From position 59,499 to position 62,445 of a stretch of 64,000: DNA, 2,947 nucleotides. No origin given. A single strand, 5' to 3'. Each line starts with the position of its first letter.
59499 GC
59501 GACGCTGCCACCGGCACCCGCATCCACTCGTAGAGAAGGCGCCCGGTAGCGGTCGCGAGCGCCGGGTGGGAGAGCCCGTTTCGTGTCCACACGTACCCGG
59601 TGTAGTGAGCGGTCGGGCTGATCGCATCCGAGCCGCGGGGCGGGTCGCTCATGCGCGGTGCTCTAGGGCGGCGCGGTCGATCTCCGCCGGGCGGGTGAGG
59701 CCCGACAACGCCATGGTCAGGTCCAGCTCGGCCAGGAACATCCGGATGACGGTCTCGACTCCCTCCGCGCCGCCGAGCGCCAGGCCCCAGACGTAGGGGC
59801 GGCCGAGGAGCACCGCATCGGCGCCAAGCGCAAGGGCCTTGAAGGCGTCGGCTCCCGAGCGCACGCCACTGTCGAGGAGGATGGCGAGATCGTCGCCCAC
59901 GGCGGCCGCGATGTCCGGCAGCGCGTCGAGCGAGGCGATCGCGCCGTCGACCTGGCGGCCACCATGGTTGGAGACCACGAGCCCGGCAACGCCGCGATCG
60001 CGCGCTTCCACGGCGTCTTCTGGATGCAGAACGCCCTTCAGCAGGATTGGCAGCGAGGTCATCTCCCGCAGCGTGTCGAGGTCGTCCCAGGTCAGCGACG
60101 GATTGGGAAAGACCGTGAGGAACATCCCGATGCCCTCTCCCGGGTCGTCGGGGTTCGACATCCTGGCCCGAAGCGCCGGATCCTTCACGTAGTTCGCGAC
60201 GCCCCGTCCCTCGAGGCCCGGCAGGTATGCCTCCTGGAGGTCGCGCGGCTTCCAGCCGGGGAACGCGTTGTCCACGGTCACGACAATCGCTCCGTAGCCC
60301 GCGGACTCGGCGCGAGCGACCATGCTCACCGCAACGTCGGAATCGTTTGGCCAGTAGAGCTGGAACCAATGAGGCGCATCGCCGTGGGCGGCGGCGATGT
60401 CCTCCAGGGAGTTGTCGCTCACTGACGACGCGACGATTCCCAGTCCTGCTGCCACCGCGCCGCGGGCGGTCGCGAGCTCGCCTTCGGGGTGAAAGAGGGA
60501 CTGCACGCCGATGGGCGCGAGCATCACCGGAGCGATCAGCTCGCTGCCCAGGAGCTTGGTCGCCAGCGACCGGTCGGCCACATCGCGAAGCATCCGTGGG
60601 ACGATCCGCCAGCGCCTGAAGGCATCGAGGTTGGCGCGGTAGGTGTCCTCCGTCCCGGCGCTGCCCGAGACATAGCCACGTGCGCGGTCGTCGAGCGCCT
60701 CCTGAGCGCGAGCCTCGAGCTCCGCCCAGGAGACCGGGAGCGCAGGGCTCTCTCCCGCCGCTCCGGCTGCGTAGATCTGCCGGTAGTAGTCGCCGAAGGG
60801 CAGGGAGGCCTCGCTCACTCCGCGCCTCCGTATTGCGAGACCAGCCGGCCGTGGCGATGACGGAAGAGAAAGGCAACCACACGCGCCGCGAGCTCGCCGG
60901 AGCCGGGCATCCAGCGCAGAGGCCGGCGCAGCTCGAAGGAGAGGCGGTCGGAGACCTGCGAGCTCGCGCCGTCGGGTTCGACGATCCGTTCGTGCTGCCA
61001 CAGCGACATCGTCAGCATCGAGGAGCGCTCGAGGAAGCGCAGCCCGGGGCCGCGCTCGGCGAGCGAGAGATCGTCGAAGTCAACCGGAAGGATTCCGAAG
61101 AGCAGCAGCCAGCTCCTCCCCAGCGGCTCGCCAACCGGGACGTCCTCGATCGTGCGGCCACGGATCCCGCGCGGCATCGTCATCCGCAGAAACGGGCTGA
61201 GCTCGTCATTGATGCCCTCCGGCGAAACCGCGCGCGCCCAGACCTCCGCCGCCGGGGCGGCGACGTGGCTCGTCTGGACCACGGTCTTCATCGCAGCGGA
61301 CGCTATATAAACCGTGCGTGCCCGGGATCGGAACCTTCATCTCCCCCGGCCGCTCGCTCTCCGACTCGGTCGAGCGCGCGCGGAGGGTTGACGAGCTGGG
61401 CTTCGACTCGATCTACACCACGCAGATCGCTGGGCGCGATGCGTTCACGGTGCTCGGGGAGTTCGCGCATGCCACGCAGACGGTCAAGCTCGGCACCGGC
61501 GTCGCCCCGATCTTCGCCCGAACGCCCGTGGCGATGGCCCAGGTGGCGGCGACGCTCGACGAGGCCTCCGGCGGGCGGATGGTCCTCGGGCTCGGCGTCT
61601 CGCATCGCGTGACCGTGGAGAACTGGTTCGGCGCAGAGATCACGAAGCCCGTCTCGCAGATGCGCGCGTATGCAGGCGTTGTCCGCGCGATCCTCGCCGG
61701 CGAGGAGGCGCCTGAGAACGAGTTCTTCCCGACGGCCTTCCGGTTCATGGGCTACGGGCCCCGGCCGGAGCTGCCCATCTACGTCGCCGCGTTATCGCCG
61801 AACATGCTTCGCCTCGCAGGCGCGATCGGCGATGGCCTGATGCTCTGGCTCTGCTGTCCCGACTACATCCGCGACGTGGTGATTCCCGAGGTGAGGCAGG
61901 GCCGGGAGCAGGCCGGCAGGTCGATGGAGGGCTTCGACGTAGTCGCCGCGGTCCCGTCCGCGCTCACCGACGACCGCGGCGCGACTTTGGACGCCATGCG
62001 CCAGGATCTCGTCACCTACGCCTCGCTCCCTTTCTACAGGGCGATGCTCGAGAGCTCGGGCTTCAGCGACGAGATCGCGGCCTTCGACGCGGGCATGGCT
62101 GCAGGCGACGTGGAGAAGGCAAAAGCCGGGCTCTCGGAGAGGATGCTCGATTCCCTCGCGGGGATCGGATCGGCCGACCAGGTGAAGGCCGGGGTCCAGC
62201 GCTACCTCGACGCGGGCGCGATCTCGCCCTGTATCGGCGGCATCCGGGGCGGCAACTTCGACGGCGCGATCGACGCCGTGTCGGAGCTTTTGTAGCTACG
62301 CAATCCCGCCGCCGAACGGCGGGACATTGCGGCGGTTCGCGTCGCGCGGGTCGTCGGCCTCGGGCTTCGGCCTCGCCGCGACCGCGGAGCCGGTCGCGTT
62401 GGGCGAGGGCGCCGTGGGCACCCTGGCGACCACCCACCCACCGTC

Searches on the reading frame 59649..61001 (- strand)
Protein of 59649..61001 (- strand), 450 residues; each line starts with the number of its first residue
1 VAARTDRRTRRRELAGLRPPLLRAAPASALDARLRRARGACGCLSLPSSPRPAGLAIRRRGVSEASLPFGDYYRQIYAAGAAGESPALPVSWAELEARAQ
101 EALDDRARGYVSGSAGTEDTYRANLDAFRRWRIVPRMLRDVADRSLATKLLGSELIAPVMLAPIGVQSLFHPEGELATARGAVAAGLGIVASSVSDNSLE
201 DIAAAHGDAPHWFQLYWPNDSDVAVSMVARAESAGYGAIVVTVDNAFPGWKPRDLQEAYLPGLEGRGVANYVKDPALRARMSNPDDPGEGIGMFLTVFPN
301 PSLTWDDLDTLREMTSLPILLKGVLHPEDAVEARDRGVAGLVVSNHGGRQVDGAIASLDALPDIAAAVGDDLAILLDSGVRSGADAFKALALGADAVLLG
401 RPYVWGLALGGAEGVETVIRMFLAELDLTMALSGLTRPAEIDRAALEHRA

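Call 91: search_protein_families(library=pfam, proteins=[window:59649-61001:-], max_evalue=0.0001)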
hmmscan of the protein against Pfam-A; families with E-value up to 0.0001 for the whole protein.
window:59649-61001:- (450 aa): 1 family
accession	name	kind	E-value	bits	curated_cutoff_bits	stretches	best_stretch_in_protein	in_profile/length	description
PF01070.24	FMN_dh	-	5.1e-124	414.3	24.9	1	99-447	1-349/350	FMN-dependent dehydrogenase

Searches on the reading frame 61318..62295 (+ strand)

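Call 91: search_protein_families(library=pfam, proteins=[window:61318-62295:+], max_evalue=0.0001)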
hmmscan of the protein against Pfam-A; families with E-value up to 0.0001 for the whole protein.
window:61318-62295:+ (325 aa): 1 family
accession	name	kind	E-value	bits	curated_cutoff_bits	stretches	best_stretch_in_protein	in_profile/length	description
PF00296.26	Bac_luciferase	-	3.2e-61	207.8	27.9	1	11-301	18-312/314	Luciferase-like monooxygenase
